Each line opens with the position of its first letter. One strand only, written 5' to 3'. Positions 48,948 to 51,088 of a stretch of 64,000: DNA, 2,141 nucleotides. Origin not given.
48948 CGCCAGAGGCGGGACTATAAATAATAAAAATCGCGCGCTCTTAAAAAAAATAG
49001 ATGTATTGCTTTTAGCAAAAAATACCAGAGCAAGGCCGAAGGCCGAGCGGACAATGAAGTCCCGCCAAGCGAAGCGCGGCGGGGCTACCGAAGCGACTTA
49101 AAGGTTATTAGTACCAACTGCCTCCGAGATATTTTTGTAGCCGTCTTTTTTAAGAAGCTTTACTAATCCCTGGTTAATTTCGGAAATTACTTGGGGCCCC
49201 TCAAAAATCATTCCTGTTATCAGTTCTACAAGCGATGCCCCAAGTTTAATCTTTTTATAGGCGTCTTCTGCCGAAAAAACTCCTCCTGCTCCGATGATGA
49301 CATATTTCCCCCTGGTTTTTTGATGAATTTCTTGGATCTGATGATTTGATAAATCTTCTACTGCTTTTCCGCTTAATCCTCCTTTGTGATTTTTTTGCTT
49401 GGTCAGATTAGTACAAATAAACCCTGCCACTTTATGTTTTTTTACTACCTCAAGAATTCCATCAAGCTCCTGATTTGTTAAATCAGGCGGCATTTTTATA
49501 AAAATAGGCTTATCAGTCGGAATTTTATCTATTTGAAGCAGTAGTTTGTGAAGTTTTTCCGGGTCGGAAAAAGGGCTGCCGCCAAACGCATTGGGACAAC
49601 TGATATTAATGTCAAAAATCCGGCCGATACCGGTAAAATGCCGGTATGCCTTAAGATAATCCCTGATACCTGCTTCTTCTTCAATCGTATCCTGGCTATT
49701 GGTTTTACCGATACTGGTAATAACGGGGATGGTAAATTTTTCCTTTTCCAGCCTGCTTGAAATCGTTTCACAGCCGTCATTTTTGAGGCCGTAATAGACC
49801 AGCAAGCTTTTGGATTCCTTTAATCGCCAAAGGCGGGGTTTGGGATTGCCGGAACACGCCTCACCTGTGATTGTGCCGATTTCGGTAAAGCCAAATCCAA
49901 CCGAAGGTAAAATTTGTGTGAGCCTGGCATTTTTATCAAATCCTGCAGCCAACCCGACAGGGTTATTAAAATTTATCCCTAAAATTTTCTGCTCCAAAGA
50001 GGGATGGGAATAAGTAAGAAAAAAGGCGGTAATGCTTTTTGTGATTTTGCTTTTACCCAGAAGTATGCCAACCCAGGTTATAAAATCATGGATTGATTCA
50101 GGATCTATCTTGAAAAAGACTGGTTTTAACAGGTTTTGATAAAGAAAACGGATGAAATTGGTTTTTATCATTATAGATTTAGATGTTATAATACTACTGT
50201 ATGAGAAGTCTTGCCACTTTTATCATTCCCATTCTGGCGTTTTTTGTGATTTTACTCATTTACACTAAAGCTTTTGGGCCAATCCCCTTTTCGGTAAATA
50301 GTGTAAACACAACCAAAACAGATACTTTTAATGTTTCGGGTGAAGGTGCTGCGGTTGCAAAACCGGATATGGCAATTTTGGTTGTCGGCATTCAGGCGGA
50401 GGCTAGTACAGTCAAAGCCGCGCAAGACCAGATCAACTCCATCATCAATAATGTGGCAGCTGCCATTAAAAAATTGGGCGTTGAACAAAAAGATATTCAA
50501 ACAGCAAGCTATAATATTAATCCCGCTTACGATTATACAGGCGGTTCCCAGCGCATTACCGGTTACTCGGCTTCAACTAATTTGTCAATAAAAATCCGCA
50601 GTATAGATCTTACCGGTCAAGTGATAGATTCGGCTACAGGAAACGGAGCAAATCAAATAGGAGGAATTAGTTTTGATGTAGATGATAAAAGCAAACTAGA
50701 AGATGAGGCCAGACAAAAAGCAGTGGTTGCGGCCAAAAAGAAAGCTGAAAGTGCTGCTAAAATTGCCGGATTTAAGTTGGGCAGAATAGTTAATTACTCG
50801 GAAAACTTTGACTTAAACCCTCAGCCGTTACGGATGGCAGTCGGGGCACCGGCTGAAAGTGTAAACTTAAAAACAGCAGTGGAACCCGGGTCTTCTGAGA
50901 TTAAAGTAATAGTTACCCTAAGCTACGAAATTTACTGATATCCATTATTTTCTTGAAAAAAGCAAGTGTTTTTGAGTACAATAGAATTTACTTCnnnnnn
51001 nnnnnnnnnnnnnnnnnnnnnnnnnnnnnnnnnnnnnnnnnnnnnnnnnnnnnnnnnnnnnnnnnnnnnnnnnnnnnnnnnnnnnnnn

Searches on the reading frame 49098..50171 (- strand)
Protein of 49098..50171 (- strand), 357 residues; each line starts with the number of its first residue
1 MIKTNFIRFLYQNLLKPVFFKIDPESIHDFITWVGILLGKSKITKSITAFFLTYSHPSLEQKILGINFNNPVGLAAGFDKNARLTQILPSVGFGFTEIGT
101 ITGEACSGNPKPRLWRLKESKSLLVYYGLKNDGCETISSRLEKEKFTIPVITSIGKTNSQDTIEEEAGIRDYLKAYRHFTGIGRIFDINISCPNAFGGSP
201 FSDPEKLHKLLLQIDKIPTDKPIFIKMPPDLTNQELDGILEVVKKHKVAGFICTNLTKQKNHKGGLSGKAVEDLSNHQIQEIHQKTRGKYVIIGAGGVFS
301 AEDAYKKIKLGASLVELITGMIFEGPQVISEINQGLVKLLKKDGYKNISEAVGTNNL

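Call 28: find_encoding_contigs(protein=window:49098-50171:-, flank=10000, max_places=10)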
Protein window:49098-50171:- (357 aa): 1 contig read that carries it; 1 place shown.
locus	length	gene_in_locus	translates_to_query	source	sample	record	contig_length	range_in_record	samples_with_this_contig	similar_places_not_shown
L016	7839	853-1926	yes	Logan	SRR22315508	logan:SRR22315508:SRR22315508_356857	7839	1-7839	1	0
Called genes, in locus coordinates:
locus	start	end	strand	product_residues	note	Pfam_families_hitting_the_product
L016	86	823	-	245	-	PF04402:SIMPL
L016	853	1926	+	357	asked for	PF01180:DHO_dh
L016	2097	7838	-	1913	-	?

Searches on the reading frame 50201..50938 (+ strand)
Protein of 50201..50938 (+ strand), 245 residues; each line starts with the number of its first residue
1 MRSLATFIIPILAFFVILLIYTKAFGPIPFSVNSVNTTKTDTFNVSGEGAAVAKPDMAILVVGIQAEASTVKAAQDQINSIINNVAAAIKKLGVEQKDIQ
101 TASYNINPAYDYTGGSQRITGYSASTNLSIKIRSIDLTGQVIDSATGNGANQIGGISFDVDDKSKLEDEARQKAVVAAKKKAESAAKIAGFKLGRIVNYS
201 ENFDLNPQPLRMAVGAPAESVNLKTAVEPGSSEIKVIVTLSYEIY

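Call 29: find_encoding_contigs(protein=window:50201-50938:+, flank=10000, max_places=10)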
Protein window:50201-50938:+ (245 aa): 1 contig read that carries it; 1 place shown.
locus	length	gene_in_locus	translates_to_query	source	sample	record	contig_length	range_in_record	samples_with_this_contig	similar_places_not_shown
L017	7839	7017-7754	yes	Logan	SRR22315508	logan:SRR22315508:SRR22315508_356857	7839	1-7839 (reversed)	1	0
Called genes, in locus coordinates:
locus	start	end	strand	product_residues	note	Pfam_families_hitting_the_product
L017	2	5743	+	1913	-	?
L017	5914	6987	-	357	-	PF01180:DHO_dh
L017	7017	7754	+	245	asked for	PF04402:SIMPL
